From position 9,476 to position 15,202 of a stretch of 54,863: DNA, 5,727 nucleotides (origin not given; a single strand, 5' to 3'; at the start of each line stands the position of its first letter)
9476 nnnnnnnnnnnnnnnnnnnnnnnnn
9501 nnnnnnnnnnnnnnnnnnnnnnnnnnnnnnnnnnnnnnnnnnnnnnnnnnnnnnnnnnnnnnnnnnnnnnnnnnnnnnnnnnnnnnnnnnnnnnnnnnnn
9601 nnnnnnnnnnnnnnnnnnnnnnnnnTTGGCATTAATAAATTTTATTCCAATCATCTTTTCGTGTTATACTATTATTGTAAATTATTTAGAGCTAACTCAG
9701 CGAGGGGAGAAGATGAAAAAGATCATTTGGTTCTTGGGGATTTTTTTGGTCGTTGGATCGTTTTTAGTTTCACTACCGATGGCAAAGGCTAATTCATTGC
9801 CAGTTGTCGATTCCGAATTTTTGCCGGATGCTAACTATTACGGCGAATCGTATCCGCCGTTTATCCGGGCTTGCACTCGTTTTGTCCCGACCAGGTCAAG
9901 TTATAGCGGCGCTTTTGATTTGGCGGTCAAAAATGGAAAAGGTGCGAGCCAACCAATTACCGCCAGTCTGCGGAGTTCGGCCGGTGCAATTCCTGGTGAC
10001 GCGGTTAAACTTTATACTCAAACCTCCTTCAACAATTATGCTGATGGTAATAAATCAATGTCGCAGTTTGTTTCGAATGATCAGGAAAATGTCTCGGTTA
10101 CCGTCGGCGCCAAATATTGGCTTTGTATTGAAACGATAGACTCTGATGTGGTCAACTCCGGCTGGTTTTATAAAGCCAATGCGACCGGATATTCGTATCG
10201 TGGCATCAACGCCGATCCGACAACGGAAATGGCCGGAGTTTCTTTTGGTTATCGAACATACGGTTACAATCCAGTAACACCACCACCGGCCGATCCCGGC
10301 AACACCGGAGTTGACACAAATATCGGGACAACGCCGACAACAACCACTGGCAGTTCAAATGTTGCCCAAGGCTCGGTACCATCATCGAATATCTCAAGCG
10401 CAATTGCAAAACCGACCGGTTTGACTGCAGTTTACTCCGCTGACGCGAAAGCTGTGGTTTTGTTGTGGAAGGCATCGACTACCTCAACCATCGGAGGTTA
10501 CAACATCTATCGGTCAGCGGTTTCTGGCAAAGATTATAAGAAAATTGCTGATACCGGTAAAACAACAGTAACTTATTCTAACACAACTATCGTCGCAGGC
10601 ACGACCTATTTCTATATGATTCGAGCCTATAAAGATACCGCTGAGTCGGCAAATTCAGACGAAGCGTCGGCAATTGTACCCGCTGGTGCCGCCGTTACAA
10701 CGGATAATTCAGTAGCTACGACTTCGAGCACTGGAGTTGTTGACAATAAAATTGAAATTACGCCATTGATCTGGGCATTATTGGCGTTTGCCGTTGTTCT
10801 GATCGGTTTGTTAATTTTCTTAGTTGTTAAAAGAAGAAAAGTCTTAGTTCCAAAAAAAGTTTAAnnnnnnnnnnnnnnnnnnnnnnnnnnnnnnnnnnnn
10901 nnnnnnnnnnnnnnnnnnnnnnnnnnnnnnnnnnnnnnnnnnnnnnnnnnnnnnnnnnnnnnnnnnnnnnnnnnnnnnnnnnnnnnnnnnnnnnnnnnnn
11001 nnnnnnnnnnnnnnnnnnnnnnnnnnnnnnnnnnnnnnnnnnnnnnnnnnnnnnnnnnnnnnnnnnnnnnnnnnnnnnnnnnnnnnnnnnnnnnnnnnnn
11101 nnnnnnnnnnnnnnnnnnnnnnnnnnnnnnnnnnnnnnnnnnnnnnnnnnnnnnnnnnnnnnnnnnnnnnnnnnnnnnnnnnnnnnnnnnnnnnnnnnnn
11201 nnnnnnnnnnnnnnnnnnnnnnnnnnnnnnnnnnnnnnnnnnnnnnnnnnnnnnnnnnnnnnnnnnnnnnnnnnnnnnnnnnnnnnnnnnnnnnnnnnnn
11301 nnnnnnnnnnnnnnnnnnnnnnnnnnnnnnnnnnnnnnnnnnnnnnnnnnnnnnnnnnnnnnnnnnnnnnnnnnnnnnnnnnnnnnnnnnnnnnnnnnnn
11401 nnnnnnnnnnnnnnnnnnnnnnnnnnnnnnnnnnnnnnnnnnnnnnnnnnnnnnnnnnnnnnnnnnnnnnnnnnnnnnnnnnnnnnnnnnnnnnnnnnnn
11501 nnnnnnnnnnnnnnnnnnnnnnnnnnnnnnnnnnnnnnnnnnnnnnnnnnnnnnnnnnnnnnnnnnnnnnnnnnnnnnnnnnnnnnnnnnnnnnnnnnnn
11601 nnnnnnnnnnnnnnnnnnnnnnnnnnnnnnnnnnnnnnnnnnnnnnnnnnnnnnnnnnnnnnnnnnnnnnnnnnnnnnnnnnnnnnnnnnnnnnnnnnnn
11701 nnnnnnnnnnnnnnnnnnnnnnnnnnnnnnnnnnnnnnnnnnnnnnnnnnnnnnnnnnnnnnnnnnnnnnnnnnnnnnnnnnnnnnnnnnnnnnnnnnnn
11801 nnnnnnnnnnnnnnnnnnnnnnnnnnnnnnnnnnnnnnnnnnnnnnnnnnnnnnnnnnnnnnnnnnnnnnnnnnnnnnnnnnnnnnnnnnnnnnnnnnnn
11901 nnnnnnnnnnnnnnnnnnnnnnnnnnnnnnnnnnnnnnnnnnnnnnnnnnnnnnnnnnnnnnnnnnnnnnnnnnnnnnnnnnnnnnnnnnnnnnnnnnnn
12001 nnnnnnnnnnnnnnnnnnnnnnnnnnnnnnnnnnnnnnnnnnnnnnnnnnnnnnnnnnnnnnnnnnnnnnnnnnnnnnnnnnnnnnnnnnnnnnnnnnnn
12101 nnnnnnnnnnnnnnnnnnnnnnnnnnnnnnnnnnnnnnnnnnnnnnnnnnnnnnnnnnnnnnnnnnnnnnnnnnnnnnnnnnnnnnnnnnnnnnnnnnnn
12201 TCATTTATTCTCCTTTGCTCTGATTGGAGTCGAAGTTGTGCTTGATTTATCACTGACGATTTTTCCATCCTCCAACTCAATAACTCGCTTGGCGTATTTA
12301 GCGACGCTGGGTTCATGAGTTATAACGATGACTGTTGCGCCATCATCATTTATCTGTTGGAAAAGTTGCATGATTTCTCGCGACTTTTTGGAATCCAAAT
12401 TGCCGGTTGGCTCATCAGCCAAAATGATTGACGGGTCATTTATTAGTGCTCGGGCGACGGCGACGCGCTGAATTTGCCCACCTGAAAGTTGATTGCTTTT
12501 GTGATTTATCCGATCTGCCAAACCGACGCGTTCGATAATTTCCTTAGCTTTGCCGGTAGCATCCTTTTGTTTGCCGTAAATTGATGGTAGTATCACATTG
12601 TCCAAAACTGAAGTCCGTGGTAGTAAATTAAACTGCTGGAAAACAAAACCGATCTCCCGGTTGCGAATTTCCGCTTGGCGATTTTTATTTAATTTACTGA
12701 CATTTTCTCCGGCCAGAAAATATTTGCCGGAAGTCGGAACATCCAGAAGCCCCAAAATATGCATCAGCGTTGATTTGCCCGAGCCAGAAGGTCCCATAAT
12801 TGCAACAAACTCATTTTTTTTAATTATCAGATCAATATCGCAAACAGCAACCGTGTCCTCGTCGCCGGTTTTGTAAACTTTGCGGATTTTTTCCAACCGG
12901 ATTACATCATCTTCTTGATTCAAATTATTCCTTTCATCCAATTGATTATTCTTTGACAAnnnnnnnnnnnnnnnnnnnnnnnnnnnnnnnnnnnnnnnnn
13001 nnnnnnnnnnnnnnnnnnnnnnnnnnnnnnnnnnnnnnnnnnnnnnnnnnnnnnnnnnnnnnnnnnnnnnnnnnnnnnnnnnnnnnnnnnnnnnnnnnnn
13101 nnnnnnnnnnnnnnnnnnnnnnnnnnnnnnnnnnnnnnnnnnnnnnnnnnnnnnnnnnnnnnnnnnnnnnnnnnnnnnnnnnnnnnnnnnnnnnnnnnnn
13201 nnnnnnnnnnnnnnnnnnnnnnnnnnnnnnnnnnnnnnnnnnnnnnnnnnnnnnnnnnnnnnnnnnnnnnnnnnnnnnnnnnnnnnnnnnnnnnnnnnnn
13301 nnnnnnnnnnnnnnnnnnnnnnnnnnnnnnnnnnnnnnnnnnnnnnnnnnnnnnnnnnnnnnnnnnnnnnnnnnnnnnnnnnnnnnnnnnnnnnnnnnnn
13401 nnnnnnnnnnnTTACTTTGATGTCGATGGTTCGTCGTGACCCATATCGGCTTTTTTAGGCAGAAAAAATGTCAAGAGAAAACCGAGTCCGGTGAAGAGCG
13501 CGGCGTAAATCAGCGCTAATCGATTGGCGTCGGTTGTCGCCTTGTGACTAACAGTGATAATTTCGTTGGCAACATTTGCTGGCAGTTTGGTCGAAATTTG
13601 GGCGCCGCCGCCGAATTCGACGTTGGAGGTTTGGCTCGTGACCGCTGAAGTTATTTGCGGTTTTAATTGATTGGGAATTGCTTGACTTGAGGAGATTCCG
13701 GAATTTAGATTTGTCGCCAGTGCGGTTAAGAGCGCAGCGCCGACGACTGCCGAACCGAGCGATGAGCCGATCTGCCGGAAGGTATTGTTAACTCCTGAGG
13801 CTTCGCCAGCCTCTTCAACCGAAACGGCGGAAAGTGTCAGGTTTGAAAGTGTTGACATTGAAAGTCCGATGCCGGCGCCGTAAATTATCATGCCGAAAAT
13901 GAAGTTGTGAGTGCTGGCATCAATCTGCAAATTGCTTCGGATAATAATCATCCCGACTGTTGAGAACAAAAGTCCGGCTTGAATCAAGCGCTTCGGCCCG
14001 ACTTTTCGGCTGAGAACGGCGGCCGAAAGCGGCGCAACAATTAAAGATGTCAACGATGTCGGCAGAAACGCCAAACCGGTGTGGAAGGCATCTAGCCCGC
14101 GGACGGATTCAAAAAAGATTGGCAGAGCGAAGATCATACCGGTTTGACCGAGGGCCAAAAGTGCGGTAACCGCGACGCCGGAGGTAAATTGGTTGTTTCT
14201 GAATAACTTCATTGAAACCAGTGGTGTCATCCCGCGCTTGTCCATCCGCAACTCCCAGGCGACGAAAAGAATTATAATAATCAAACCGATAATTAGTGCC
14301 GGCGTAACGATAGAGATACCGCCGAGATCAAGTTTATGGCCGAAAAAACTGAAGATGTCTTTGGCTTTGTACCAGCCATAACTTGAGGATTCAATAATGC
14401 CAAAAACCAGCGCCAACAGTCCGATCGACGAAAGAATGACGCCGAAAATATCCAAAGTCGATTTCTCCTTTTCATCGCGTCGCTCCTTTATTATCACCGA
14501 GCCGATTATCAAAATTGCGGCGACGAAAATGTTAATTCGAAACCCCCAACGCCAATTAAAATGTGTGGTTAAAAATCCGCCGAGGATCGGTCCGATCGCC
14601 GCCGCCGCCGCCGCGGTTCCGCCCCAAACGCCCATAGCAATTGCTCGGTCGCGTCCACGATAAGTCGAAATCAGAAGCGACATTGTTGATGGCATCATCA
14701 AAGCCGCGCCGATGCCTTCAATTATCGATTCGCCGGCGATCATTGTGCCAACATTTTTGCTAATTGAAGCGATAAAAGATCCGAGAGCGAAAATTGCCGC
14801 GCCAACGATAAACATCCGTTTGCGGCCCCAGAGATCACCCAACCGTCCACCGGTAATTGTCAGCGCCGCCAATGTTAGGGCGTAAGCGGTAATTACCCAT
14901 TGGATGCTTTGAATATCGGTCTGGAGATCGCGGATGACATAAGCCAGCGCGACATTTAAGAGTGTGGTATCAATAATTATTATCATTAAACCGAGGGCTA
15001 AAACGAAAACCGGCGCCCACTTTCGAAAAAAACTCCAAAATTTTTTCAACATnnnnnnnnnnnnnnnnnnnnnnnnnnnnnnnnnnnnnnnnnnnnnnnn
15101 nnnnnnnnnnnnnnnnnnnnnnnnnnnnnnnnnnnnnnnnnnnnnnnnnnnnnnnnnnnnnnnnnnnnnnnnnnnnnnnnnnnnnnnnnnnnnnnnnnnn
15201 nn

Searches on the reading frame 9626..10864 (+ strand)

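Call 9: search_protein_families(library=pfam, proteins=[window:9626-10864:+], max_evalue=0.001)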
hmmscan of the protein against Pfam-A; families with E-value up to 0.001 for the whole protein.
window:9626-10864:+ (412 aa): 1 family
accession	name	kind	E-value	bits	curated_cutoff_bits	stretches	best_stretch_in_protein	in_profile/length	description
PF00041.27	fn3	-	5.8e-05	23.7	25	1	262-345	2-79/84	Fibronectin type III domain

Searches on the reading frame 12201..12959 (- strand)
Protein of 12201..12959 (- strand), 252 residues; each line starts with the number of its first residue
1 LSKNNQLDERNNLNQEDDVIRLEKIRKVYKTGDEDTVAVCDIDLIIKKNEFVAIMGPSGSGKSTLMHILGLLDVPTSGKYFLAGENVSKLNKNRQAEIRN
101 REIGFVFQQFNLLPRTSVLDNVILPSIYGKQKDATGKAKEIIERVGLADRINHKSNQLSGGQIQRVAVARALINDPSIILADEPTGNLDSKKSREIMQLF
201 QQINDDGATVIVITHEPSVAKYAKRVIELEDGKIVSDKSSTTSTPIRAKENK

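Call 9: search_protein_families(library=pfam, proteins=[window:12201-12959:-], max_evalue=0.001)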
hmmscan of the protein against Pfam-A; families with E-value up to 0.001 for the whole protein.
window:12201-12959:- (252 aa): 7 families
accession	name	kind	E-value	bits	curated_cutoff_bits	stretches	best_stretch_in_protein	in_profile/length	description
PF00005.33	ABC_tran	-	2.7e-32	112.6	25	1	41-185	3-136/137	ABC transporter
PF13304.12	AAA_21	-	7.8e-09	36.4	27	0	157-219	237-302/304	AAA domain, putative AbiEii toxin, Type IV TA system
PF02463.25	SMC_N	-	6.2e-08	32.8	40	1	48-229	23-211/220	RecF/RecN/SMC N terminal domain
PF20720.3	nSTAND3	-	2.2e-05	24.7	27.2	0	42-69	10-37/155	Novel STAND NTPase 3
PF13555.12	AAA_29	-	0.00048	20.3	27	1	47-66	20-39/61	P-loop containing region of AAA domain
PF13238.12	AAA_18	-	0.00081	20.3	29.4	0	52-103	1-44/128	AAA domain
PF03266.21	NTPase_1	-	0.00099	19.4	23.9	0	135-235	53-153/168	NTPase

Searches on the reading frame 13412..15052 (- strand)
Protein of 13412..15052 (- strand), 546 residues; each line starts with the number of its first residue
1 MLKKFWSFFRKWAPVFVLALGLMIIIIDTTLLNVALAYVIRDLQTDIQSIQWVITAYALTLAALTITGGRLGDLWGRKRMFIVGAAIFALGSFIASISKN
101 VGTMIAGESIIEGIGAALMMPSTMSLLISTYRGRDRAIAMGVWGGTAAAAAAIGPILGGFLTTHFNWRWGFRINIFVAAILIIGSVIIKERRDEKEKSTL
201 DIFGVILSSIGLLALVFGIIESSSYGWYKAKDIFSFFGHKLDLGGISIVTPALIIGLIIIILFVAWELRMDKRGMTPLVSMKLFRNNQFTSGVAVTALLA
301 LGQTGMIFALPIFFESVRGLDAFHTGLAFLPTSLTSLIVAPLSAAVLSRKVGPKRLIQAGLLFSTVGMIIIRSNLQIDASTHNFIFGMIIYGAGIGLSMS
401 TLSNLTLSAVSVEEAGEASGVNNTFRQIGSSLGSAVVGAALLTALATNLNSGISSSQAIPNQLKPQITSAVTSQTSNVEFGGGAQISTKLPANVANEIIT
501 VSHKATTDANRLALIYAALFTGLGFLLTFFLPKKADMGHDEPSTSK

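Call 36: search_protein_families(library=pfam, proteins=[window:13412-15052:-], max_evalue=0.0001)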
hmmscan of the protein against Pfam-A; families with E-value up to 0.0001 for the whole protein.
window:13412-15052:- (546 aa): 3 families
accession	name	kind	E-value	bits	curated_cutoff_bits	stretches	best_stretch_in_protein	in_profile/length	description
PF07690.21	MFS_1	-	2e-52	178.7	33.4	1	18-433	1-346/347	Major Facilitator Superfamily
PF05977.19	MFS_3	-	8.6e-08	31.5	27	1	30-198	27-197/524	Transmembrane secretion effector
PF13347.12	MFS_2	-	1.2e-05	24.6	27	0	281-442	218-382/427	MFS/sugar transport protein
